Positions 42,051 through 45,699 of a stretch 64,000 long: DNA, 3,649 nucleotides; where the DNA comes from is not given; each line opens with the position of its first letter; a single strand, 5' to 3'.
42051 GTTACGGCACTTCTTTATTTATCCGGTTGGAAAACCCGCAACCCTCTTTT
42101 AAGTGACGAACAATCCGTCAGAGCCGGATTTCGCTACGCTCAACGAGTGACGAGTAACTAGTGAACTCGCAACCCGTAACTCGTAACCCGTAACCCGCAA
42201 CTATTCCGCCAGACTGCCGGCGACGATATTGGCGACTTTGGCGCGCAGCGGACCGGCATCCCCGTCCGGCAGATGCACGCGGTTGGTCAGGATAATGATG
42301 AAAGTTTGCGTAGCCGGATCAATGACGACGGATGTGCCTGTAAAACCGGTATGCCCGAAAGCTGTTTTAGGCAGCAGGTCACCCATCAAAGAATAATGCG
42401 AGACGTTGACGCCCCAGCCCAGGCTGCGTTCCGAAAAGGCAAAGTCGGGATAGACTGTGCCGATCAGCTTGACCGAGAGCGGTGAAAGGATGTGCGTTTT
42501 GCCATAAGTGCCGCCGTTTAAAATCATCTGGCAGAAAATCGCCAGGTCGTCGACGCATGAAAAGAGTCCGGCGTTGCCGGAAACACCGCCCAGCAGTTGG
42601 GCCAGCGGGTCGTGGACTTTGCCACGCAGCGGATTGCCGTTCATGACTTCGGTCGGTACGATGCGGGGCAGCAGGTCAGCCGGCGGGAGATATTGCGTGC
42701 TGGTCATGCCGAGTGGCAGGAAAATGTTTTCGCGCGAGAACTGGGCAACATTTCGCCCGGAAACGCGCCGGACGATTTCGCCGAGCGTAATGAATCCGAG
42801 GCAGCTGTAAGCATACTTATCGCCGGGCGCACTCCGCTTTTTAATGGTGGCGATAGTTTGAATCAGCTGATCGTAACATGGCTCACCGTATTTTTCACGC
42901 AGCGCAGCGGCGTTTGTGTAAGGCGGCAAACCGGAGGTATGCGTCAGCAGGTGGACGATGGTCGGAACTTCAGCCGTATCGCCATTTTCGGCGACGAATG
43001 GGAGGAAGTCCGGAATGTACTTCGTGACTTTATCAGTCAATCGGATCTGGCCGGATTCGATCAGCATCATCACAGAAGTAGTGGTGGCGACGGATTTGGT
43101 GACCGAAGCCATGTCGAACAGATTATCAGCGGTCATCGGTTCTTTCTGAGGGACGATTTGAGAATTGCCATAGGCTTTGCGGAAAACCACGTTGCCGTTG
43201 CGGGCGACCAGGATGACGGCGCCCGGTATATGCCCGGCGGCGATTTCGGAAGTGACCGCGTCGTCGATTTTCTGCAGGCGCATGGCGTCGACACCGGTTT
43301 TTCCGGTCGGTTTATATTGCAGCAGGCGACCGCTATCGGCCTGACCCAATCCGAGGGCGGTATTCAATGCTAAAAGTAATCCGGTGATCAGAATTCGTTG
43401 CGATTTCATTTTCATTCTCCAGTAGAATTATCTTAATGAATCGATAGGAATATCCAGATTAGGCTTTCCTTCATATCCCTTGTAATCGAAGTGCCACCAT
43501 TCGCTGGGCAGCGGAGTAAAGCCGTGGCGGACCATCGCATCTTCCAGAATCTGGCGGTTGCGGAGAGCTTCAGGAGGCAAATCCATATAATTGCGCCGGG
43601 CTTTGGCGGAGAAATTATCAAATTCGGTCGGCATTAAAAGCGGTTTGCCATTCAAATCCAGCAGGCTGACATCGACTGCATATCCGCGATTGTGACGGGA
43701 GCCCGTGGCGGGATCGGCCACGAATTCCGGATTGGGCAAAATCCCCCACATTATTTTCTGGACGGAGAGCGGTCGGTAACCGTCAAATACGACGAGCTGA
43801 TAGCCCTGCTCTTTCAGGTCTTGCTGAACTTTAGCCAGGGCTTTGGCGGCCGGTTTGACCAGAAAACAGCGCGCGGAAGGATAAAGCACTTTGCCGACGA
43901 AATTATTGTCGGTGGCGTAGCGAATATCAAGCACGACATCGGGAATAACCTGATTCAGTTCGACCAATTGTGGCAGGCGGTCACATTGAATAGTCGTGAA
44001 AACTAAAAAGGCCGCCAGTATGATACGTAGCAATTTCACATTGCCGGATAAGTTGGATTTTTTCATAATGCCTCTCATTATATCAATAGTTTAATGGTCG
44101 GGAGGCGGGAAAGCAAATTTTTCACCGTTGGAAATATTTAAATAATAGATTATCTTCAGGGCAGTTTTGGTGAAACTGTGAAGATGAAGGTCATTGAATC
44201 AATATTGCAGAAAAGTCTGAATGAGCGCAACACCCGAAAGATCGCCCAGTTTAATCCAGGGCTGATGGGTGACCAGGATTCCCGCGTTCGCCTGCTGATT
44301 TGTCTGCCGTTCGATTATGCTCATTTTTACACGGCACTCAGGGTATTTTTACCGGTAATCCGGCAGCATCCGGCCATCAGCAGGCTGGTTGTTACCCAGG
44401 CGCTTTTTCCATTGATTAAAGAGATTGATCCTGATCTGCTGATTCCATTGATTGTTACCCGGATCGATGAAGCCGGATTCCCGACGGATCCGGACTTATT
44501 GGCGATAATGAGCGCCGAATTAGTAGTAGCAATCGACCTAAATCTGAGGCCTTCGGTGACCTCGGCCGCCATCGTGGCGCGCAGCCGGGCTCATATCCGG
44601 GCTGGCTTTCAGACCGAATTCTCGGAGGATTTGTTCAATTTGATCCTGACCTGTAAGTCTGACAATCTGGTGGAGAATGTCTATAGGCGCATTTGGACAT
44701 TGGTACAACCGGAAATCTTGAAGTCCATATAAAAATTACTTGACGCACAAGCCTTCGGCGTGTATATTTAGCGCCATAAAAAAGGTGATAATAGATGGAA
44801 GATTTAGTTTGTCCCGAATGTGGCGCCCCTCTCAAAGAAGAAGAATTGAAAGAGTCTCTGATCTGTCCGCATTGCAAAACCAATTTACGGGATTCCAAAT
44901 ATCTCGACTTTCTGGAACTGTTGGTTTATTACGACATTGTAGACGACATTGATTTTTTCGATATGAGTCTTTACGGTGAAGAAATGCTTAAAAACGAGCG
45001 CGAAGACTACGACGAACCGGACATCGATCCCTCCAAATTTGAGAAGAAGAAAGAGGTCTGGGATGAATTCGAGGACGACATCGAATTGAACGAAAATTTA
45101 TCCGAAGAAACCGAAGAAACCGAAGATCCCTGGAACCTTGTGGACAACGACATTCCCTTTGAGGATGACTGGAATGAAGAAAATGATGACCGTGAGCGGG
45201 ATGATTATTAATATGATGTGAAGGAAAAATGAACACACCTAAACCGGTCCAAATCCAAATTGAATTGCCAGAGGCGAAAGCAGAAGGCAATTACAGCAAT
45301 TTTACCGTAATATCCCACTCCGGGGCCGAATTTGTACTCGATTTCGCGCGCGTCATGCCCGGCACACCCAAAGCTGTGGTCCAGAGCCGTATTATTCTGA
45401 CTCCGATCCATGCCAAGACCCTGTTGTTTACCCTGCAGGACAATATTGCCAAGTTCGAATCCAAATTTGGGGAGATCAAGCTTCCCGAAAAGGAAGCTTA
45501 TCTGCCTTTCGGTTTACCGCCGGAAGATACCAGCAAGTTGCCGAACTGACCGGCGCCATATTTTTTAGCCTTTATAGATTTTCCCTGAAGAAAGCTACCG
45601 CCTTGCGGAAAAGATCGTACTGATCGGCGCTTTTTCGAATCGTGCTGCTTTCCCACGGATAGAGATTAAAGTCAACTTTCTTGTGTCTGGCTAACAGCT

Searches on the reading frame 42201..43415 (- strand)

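Call 10: search_protein_families(library=pfam, proteins=[window:42201-43415:-], max_evalue=0.001)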
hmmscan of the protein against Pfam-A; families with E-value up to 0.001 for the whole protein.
window:42201-43415:- (404 aa): 1 family
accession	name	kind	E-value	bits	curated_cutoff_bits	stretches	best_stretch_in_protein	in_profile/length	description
PF00144.29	Beta-lactamase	-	3.6e-68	230.6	27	1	51-388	2-320/329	Beta-lactamase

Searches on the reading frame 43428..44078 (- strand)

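Call 10: search_protein_families(library=pfam, proteins=[window:43428-44078:-], max_evalue=0.001)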
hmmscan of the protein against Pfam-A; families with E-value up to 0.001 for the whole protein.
window:43428-44078:- (216 aa): 2 families
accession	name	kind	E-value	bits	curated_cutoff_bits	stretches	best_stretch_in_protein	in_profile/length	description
PF01427.22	Peptidase_M15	-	1.8e-40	139.3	27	1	37-200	4-185/199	D-ala-D-ala dipeptidase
PF02557.22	VanY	-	4.3e-07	30.2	25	1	73-155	4-85/132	D-alanyl-D-alanine carboxypeptidase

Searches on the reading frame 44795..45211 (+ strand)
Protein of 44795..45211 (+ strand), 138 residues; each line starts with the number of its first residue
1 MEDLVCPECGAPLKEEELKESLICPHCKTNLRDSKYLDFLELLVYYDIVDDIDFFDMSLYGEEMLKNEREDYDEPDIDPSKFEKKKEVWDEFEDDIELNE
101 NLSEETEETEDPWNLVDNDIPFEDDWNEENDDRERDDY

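Call 10: search_protein_families(library=pfam, proteins=[window:44795-45211:+], max_evalue=0.001)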
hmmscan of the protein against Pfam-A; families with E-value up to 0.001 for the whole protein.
window:44795-45211:+ (138 aa): 4 families
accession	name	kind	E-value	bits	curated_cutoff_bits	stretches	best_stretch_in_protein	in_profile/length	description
PF13248.11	Zn_ribbon_3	-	6e-05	22.8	27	0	5-14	4-13/26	zinc-ribbon domain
PF03966.22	Trm112p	-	0.00036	20.8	22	1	4-28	8-32/40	Trm112p-like protein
PF17848.7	Zn_ribbon_ACC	-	0.00096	19.7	24.5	0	6-27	4-26/26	Acetyl-CoA carboxylase zinc finger domain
PF06827.20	zf-FPG_IleRS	-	0.00099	19.3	21.3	0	5-27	3-27/30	Zinc finger found in FPG and IleRS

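Call 38: search_protein_families(library=ncbifam, proteins=[window:44795-45211:+], max_evalue=0.01)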
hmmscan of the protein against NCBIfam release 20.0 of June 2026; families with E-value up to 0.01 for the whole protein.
window:44795-45211:+ (138 aa): 0 families

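Call 71: search_protein_families(library=padloc, proteins=[window:44795-45211:+], max_evalue=0.001)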
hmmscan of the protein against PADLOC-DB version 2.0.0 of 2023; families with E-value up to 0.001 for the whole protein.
window:44795-45211:+ (138 aa): 0 families

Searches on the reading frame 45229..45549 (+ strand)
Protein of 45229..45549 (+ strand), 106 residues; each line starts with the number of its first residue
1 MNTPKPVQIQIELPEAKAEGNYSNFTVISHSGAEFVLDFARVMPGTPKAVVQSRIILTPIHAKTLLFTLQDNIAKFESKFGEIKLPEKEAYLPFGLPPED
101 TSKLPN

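Call 10: search_protein_families(library=pfam, proteins=[window:45229-45549:+], max_evalue=0.001)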
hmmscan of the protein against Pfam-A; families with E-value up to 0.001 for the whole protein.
window:45229-45549:+ (106 aa): 1 family
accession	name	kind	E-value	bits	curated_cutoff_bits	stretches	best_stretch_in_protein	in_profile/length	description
PF11950.13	DUF3467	-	8.5e-27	93.5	25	1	5-84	11-91/92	Protein of unknown function (DUF3467)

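Call 38: search_protein_families(library=ncbifam, proteins=[window:45229-45549:+], max_evalue=0.01)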
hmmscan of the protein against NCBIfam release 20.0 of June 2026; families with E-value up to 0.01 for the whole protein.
window:45229-45549:+ (106 aa): 0 families

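Call 71: search_protein_families(library=padloc, proteins=[window:45229-45549:+], max_evalue=0.001)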
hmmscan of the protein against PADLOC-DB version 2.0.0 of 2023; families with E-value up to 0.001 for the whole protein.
window:45229-45549:+ (106 aa): 0 families
